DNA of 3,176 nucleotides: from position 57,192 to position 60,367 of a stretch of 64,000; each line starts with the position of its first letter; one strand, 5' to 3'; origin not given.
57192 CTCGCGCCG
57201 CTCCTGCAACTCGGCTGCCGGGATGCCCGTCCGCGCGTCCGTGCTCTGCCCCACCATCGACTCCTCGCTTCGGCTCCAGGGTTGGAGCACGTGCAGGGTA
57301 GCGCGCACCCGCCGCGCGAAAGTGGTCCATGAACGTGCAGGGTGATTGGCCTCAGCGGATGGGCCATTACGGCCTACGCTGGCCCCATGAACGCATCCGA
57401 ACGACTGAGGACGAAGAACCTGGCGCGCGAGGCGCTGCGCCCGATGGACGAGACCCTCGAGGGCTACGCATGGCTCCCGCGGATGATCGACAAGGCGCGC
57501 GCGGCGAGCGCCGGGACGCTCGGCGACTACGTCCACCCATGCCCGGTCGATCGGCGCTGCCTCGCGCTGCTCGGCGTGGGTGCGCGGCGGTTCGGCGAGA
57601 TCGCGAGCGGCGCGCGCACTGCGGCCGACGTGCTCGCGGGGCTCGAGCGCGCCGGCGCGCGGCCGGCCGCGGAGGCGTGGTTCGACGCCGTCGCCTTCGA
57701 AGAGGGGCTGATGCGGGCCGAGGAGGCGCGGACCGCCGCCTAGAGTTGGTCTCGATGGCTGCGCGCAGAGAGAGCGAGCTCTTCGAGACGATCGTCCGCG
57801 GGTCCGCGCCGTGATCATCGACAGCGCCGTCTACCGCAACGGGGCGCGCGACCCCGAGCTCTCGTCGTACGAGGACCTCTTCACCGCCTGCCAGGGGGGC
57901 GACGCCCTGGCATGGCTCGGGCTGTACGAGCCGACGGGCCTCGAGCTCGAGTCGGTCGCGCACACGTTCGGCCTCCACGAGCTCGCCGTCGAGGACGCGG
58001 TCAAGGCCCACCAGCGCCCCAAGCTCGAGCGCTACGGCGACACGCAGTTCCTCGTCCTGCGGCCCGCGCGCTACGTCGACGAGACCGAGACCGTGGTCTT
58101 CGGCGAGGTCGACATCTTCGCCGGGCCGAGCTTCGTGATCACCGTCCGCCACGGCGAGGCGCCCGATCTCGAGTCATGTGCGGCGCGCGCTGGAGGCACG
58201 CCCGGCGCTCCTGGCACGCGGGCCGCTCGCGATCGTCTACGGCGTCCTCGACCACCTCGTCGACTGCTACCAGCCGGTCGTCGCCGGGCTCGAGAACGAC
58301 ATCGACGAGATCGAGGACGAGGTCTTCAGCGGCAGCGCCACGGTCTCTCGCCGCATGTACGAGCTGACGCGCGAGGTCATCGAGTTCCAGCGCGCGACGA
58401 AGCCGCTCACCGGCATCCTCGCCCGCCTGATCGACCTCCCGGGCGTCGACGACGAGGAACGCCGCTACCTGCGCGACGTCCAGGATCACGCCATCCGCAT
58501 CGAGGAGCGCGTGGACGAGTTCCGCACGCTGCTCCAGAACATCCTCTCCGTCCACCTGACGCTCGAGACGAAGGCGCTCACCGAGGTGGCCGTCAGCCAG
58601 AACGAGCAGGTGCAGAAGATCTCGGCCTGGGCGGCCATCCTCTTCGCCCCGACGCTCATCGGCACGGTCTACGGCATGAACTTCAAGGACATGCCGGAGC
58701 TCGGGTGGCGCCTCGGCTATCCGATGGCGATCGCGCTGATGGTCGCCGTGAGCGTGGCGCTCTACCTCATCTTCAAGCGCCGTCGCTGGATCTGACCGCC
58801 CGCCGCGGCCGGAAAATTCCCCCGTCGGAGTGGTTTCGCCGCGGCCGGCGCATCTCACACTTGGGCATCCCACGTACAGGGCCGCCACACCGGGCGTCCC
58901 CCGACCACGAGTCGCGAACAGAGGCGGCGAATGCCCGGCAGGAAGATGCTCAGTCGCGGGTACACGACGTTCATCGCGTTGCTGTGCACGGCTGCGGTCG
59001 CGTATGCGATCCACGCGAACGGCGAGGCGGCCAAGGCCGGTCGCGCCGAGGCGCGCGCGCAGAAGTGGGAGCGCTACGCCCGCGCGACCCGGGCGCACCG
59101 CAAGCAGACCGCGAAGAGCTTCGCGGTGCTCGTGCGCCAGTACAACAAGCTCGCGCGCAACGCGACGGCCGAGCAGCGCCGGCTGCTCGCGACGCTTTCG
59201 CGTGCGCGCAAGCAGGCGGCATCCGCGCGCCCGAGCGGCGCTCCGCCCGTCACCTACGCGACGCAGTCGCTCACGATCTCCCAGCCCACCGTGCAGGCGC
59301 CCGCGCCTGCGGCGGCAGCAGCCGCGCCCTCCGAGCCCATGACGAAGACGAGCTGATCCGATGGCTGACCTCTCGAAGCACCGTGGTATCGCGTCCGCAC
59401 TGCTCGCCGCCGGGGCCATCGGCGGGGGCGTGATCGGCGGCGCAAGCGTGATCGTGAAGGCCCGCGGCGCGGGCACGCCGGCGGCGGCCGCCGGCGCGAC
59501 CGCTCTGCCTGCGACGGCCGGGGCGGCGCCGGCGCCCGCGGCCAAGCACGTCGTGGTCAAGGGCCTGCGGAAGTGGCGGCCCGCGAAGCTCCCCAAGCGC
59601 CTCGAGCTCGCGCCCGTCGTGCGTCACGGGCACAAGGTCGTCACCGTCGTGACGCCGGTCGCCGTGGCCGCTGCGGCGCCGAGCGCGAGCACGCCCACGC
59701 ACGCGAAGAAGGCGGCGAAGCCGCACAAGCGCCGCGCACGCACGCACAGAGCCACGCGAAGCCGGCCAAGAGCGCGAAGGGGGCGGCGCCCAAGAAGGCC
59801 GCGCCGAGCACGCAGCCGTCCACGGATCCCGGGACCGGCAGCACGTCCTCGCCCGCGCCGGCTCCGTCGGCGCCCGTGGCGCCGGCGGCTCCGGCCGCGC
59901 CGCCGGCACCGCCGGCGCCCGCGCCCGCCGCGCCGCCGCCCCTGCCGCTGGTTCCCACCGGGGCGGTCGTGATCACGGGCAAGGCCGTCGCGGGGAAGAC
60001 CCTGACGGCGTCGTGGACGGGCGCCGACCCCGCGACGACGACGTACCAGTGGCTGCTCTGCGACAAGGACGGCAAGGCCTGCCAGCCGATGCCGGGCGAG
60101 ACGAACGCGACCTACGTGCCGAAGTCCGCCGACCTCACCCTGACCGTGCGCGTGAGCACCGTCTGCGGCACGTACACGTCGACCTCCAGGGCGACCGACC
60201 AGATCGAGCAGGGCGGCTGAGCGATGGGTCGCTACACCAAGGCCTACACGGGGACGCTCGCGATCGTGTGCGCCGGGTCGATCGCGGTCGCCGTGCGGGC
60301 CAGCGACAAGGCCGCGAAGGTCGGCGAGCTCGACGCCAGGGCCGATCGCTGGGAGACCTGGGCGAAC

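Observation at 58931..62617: Five tightly coupled genes: membrane-anchored coiled-coil/Ig-like paralogs plus a signal-less ApbE and a ferric-reductase-like membrane protein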

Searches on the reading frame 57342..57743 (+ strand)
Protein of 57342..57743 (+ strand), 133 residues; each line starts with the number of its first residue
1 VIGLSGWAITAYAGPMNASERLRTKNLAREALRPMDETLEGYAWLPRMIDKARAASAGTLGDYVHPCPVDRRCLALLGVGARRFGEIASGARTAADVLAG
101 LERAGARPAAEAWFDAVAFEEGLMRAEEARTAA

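Call 47: search_protein_families(library=pfam, max_evalue=0.01, proteins=[window:57342-57743:+])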
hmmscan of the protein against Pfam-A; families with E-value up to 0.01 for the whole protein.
window:57342-57743:+ (133 aa): 1 family
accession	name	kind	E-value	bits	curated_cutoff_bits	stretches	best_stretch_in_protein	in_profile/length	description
PF16798.10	DUF5069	-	1.9e-17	64.1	27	1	30-111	2-83/133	Domain of unknown function (DUF5069)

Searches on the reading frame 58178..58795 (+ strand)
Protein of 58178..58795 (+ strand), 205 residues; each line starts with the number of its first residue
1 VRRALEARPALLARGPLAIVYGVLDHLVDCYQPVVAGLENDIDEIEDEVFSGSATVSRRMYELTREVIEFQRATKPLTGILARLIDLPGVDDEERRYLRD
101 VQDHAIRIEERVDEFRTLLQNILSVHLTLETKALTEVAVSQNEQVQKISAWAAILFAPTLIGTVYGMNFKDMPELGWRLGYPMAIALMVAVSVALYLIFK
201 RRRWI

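Call 47: search_protein_families(library=pfam, max_evalue=0.01, proteins=[window:58178-58795:+])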
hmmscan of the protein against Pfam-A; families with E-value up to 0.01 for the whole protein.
window:58178-58795:+ (205 aa): 2 families
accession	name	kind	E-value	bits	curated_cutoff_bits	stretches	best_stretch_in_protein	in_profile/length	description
PF01544.23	CorA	-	1.4e-36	126.8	27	1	16-201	108-292/292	CorA-like Mg2+ transporter protein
PF20237.3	DUF6594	-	0.0017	18.8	30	1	88-196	114-218/238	Family of unknown function (DUF6594)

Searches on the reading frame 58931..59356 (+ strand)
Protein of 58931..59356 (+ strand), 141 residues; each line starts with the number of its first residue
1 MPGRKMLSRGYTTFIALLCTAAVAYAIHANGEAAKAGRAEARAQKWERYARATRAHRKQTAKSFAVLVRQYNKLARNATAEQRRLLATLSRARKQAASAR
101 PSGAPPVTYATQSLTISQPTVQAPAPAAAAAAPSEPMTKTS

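Call 6: search_protein_families(library=pfam, max_evalue=1, proteins=[window:58931-59353:+])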
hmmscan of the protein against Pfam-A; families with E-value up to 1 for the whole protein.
seq(141 aa): 2 families
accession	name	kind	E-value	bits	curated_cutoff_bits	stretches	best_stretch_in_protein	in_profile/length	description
PF11795.13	DUF3322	-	0.0081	16.6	22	1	12-99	78-162/190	Uncharacterized protein conserved in bacteria N-term (DUF3322)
PF06295.17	ZapG-like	-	0.11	13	33.5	1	39-94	33-88/123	Z-ring associated protein G-like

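Call 7: search_protein_families(library=ncbifam, max_evalue=1, proteins=[window:58931-59353:+])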
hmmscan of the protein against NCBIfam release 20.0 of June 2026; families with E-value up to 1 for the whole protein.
seq(141 aa): 2 families
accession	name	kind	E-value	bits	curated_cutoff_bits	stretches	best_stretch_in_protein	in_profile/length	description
TIGR00860.1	LIC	subfamily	0.028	13.1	280.2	1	14-102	318-400/462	cation transporter family protein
NF033535.1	lass_lactam_cya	exception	0.051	12.1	525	1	41-97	387-443/668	lasso peptide isopeptide bond-forming cyclase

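Call 53: find_homologous_proteins(query=window:58931-59356:+, max_evalue=0.001)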
Query window:58931-59356:+ (141 aa): 13 proteins with E <= 0.001 among 549 candidates.
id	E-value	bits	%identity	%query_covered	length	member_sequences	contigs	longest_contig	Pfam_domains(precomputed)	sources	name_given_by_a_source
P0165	2.8e-78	278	100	100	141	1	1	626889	-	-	-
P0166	6.8e-57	209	79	100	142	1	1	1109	-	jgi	-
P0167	9.0e-50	186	70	100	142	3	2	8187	-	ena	-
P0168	1.7e-48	182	70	100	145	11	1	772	-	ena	-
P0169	6.1e-48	180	70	83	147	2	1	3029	-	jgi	jgi:hypothetical protein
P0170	1.5e-44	169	67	82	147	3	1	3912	-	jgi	jgi:hypothetical protein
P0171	5.5e-44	167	67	100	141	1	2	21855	-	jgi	jgi:hypothetical protein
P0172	1.6e-42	163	80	77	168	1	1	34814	-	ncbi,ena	-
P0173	7.6e-42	160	60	100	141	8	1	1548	-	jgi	jgi:hypothetical protein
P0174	6.5e-41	157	66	83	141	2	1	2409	-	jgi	jgi:hypothetical protein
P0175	4.8e-38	148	69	76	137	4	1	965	-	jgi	jgi:hypothetical protein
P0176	6.6e-38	148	77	81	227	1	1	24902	-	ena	-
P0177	8.8e-38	147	64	100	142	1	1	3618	-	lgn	-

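Call 76: predict_structure(alignment_id=A4)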
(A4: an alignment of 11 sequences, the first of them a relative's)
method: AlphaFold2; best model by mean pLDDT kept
length: 141 residues; sequences in the alignment: 11
mean_pLDDT: 77.2   pTM: 0.37
mean pLDDT of the five models: 77.2, 74.0, 72.5, 67.9, 64.7
residues with pLDDT >= 90: 63; 70-90: 27; 50-70: 34; < 50: 17
segments of 3 or more residues with pLDDT < 50: 114-116, 119-122
pLDDT, mean of each block of 10 residues (from residue 1): 62 88 91 90 94 94 95 92 90 78 54 48 48 58 43
secondary structure, 60 per line:
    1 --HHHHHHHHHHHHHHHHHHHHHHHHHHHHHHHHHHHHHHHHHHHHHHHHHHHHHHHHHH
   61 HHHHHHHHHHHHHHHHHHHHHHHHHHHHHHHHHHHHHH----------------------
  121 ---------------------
elements in order: H3-98

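Call 79: search_protein_representatives(alignment_id=A4)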
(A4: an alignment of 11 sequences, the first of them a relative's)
Query: 11 sequences, 142 profile positions. Proteins with E-value up to 0.001 (for the whole library): 55; up to 1e-10: 19; up to 1e-30: 4. The best 55 are listed.
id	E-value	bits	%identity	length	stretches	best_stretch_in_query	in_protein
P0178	1.5e-48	180.7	-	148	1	7-142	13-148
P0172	7.2e-48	178.5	-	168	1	1-108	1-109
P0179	1.6e-36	141.8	-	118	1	27-142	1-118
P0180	1.6e-34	135.3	-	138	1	1-103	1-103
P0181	5.3e-29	117.4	-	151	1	1-85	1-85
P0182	4.4e-24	101.4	-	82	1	1-70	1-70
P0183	1.1e-21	93.7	-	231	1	1-79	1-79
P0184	3.5e-17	79.1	-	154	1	3-142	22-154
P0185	1.2e-15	74.1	-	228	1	36-142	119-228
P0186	1.8e-15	73.5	-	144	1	3-137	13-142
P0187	4.9e-15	72.1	-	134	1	9-142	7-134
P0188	9.3e-15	71.2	-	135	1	9-142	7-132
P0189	2.2e-14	70.0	-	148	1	4-112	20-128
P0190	1.9e-13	67.0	-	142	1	8-138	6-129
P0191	3.9e-13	65.9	-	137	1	8-120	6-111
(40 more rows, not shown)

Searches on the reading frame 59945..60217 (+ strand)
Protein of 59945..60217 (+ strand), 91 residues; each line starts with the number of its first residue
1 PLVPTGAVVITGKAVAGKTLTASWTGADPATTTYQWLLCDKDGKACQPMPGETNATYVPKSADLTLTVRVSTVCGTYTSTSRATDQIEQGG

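Call 59: search_solved_structures(query=A3, max_evalue=1, show_alignments=1)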
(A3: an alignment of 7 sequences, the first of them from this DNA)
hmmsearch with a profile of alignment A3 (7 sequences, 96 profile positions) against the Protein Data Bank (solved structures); distinct sequences matched with E-value up to 1: 2.
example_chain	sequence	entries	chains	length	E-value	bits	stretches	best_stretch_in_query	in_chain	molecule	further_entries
6la0_A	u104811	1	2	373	0.16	15.7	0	26-81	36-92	Glycoside hydrolase family 5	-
6i1a_A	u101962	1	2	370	0.46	14.2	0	36-68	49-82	rutinosidase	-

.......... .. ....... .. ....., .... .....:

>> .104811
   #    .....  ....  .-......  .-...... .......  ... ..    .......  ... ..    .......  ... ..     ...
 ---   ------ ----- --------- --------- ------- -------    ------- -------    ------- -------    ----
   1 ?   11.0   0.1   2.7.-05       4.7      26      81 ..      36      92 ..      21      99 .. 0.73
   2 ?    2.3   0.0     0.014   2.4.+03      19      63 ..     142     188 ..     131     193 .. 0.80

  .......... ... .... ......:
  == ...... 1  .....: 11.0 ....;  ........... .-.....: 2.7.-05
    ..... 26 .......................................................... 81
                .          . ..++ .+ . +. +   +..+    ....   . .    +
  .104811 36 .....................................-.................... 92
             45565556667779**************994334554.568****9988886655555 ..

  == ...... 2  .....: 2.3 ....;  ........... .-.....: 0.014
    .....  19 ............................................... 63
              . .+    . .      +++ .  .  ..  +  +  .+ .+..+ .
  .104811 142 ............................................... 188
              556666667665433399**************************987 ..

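Call 60: search_protein_families(library=pfam, alignment_id=A3, max_evalue=0.1)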
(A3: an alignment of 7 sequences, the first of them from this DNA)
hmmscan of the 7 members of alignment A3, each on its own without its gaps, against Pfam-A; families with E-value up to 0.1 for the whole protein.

A. member 1, seq(91 aa): 3 families
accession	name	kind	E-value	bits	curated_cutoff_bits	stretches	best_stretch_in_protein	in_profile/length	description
PF23197.1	IG_AIR9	-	2.3e-05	24.6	27.5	1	8-70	5-68/87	AIR9 A9 domain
PF18447.7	FN3_7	-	0.045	14.4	34.3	1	18-82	22-86/97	Fibronectin type III domain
PF10342.15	Kre9_KNH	-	0.053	14.7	24.6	1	15-75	9-68/94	Kre9/KNH-like N-terminal Ig-like domain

B. families by the number of members that match (of 7 scanned): 6 families
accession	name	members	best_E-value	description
PF23197.1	IG_AIR9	7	3.7e-07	AIR9 A9 domain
PF18447.7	FN3_7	2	0.045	Fibronectin type III domain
PF16709.11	SCAB-Ig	1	0.03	Ig domain of plant-specific actin-binding protein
PF21236.3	PRS7_OB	1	0.043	26S proteasome regulatory subunit 7, OB domain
PF10342.15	Kre9_KNH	1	0.053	Kre9/KNH-like N-terminal Ig-like domain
PF16587.10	DUF5061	1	0.064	17 kDa common-antigen outer membrane protein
